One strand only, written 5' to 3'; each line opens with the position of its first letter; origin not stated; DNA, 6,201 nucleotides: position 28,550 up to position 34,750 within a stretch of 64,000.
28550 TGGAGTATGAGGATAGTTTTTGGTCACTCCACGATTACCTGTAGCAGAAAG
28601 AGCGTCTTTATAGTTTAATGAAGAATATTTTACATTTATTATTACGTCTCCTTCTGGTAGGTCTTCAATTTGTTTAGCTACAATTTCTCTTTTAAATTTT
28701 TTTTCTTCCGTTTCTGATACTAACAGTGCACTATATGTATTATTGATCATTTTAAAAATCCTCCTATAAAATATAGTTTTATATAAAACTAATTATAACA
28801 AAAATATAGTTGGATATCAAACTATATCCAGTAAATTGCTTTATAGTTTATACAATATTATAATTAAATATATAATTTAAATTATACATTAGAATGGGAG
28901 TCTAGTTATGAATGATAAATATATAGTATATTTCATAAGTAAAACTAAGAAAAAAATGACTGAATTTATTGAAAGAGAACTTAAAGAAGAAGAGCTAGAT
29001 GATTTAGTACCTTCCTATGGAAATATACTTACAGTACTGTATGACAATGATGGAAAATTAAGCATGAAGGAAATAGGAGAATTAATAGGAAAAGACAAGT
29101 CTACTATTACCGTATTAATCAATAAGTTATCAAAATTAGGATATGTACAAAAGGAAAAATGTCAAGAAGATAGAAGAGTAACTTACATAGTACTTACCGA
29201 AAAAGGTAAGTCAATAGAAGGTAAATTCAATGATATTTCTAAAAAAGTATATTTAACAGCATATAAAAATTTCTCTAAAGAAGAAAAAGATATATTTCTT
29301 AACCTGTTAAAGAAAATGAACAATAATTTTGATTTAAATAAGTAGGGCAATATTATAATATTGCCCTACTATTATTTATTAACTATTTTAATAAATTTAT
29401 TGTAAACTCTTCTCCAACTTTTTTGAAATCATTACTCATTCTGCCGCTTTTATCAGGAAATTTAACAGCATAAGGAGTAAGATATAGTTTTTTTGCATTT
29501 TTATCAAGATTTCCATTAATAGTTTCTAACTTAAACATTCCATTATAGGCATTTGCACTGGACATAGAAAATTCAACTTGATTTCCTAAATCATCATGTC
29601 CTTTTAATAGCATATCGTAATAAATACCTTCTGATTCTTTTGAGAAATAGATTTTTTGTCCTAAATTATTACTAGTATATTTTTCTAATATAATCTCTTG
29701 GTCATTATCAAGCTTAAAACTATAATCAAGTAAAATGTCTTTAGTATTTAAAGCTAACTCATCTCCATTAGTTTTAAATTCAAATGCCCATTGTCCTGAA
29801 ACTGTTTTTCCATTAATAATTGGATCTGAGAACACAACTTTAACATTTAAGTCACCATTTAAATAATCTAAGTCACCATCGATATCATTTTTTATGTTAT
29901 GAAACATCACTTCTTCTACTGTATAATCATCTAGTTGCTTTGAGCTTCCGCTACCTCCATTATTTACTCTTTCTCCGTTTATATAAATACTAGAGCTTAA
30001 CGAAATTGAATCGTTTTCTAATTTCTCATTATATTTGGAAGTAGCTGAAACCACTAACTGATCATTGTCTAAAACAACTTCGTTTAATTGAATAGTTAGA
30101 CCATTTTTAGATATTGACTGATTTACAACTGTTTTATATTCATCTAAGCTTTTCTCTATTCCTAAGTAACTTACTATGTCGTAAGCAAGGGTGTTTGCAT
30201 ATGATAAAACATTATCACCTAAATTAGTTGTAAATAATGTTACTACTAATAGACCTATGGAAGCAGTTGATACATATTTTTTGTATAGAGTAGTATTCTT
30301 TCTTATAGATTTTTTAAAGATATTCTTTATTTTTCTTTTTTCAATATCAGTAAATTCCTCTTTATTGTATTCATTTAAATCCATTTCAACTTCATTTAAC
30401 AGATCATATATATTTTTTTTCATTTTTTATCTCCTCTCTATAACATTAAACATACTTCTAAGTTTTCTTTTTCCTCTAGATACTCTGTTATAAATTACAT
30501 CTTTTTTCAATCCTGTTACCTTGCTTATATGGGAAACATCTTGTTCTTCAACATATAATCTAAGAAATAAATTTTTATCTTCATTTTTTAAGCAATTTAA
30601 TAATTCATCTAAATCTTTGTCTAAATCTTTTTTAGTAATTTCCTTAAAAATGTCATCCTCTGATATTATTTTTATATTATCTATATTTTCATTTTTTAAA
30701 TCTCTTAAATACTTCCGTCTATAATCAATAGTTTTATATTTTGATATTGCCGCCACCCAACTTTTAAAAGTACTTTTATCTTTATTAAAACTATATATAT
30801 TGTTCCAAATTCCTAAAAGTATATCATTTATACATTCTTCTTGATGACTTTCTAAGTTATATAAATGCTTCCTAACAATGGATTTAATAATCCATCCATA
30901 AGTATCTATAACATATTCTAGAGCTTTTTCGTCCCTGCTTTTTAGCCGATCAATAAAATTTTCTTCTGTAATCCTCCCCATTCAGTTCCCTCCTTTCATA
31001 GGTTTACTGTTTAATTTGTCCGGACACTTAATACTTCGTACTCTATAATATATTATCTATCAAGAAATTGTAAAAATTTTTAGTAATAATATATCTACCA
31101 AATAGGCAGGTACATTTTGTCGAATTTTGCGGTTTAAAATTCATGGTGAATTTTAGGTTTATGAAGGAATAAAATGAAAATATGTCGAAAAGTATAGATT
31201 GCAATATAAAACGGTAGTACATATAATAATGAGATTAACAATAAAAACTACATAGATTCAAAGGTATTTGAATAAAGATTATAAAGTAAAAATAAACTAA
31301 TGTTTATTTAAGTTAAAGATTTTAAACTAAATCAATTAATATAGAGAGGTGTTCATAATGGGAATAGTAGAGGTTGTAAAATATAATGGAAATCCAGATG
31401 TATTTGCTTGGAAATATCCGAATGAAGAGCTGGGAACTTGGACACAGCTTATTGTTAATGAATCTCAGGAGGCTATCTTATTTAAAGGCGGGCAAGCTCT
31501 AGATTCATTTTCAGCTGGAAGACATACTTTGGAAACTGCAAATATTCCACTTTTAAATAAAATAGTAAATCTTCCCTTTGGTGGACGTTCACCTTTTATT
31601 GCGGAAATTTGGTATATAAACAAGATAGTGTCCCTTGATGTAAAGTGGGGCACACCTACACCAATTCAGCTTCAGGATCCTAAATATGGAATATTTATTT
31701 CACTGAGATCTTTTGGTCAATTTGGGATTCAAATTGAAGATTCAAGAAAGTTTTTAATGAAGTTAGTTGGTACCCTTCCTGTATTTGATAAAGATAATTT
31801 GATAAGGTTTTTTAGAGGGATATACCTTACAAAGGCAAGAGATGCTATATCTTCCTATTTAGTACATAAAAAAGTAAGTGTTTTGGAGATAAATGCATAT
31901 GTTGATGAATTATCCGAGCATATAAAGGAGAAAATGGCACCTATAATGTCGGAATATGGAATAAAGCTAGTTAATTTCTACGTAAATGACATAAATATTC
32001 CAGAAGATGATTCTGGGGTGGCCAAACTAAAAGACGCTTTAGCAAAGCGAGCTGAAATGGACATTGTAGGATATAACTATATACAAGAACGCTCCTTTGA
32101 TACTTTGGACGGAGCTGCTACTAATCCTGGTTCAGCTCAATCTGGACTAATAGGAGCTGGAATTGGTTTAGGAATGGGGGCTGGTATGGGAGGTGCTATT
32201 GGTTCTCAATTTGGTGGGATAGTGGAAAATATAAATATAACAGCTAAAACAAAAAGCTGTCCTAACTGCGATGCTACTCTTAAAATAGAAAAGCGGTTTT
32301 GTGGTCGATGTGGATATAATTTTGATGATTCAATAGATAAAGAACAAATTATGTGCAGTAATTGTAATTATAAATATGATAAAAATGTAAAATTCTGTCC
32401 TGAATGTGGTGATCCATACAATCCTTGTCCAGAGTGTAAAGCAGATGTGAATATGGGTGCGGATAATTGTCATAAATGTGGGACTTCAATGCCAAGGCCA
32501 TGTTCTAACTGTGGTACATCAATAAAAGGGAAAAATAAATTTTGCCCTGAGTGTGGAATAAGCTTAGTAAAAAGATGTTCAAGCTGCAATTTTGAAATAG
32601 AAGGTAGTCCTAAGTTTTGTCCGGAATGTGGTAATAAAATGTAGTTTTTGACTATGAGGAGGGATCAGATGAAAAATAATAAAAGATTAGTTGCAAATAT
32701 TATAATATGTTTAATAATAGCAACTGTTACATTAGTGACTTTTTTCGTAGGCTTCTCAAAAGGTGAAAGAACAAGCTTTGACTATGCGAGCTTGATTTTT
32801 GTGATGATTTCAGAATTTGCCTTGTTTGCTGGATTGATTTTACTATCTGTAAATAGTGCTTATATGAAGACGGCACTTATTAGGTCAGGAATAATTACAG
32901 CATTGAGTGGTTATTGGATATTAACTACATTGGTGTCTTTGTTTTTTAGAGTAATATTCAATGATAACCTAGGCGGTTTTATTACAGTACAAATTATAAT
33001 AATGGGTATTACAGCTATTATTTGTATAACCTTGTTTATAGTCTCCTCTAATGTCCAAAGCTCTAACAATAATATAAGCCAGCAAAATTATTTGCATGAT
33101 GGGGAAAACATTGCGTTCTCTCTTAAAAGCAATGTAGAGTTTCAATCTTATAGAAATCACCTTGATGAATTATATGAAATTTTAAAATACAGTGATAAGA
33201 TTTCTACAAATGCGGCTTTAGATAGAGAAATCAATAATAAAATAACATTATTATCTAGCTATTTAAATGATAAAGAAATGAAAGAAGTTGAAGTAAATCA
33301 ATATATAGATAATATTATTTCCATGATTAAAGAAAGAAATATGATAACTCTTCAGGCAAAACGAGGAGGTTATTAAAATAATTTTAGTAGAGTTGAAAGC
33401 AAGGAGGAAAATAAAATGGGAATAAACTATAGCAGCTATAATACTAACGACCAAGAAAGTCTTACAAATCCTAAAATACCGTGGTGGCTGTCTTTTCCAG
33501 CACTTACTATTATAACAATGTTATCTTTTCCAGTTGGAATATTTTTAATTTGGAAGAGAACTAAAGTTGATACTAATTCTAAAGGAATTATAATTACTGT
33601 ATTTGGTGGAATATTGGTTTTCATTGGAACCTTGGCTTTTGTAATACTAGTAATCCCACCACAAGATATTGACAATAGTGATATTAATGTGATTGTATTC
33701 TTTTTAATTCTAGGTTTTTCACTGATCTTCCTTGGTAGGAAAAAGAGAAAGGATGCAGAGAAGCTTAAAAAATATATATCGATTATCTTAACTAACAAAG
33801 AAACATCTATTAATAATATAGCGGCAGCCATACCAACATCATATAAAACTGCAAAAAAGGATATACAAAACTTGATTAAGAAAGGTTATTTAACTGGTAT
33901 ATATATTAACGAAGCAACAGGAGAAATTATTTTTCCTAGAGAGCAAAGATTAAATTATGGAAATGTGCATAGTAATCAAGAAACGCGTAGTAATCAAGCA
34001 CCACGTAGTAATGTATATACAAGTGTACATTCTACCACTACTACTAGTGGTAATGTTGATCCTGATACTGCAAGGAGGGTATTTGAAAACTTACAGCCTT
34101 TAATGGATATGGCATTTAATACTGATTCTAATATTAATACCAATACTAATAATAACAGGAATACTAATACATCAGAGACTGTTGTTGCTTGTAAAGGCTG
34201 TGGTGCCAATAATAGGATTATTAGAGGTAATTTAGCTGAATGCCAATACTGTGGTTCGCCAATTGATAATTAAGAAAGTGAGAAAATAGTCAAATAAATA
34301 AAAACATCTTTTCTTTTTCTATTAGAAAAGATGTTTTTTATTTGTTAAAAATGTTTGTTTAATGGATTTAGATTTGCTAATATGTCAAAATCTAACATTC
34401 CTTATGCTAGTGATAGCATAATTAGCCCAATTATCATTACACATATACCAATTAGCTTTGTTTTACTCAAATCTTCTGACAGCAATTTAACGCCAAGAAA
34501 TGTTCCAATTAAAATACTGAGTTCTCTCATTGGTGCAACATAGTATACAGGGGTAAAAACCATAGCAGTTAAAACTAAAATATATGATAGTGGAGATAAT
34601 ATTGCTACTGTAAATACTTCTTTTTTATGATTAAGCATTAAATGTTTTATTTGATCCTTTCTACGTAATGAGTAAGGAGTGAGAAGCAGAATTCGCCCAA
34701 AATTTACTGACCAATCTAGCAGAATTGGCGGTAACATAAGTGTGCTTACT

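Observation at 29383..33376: ECF sigma / DUF4179 anti-sigma pair divergent from an SPFH-zinc-ribbon fusion gene and a YdjH-like membrane protein: a YdjGHI-like envelope-stress module without PspA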

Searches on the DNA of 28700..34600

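Call 40: search_rna_families(source=window, start=28700, end=34600, threshold=evalue, max_evalue=1)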
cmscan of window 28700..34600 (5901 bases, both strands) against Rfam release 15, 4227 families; matches with E-value up to 1: 0.
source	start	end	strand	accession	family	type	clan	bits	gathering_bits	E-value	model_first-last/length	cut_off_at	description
